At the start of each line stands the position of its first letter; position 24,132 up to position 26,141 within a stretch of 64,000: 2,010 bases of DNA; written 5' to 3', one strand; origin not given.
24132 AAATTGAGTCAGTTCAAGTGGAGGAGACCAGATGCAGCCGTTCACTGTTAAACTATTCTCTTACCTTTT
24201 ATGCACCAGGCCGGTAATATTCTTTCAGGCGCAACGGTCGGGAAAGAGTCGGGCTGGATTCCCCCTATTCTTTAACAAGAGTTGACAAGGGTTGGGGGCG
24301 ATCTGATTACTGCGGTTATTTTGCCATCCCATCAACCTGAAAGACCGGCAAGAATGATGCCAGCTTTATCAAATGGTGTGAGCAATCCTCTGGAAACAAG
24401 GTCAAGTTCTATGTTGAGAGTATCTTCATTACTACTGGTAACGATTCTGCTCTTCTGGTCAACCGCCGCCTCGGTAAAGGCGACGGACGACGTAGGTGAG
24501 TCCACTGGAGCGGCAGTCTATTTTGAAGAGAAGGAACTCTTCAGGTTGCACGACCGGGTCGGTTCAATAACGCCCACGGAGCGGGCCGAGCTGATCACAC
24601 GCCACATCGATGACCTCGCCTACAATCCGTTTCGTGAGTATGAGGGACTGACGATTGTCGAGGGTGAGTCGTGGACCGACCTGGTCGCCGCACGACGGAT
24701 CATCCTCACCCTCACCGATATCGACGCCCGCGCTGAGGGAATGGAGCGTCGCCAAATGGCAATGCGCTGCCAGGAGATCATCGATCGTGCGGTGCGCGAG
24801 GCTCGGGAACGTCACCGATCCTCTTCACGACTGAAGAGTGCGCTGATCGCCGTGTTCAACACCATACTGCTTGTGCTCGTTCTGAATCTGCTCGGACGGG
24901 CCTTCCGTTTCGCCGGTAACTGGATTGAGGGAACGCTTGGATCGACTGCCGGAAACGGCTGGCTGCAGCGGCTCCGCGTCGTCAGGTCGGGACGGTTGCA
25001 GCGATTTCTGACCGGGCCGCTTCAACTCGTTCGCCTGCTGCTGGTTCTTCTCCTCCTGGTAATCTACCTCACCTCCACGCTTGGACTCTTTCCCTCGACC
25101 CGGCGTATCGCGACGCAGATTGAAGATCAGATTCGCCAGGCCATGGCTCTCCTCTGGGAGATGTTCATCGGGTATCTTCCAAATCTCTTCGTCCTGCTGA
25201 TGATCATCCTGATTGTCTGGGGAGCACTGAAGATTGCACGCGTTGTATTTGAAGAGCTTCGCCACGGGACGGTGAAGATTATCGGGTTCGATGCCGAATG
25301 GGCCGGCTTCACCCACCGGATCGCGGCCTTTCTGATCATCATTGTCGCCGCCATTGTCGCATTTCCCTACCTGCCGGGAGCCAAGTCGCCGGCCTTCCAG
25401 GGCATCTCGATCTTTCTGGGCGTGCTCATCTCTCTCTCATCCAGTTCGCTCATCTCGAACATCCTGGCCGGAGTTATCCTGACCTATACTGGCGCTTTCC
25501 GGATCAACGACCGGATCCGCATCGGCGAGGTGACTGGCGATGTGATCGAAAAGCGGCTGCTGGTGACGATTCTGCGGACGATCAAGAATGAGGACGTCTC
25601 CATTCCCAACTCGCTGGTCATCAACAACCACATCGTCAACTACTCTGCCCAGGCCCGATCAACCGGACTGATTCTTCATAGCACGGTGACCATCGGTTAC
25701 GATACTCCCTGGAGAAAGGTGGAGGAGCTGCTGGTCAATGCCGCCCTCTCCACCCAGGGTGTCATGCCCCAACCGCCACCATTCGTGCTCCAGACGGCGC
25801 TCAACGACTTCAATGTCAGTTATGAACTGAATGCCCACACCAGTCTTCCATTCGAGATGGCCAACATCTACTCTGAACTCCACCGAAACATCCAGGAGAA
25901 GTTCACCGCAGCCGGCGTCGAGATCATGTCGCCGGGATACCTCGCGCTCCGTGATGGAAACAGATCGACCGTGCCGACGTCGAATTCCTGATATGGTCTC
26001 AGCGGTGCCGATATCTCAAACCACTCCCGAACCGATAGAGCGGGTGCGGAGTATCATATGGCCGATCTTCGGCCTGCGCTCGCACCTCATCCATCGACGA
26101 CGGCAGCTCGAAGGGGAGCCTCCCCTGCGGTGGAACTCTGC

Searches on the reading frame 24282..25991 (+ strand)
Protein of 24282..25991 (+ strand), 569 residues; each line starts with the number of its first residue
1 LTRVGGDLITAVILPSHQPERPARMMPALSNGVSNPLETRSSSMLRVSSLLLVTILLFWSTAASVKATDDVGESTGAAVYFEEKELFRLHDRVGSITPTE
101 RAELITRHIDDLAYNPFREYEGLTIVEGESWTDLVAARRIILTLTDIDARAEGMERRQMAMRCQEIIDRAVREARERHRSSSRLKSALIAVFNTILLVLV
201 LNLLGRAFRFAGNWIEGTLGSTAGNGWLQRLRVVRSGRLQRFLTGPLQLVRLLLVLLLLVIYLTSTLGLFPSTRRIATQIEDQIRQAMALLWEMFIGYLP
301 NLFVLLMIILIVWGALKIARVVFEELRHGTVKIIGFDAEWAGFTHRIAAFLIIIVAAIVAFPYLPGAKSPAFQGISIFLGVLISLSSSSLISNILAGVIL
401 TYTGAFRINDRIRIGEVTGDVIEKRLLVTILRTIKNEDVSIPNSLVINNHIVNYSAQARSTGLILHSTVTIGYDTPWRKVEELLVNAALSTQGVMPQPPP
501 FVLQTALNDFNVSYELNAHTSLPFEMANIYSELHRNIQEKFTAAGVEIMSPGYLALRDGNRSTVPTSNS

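Call 20: search_protein_families(library=pfam, proteins=[window:24282-25991:+], max_evalue=0.00001)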
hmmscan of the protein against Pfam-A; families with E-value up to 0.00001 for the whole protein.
window:24282-25991:+ (569 aa): 2 families
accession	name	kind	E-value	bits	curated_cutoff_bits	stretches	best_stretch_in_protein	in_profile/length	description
PF00924.24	MS_channel_2nd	-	2.2e-18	66.6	20.2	1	390-455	2-67/68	Mechanosensitive ion channel, beta-domain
PF21082.3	MS_channel_3rd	-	1.5e-11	45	21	1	468-548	4-88/88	Mechanosensitive ion channel MscS, C-terminal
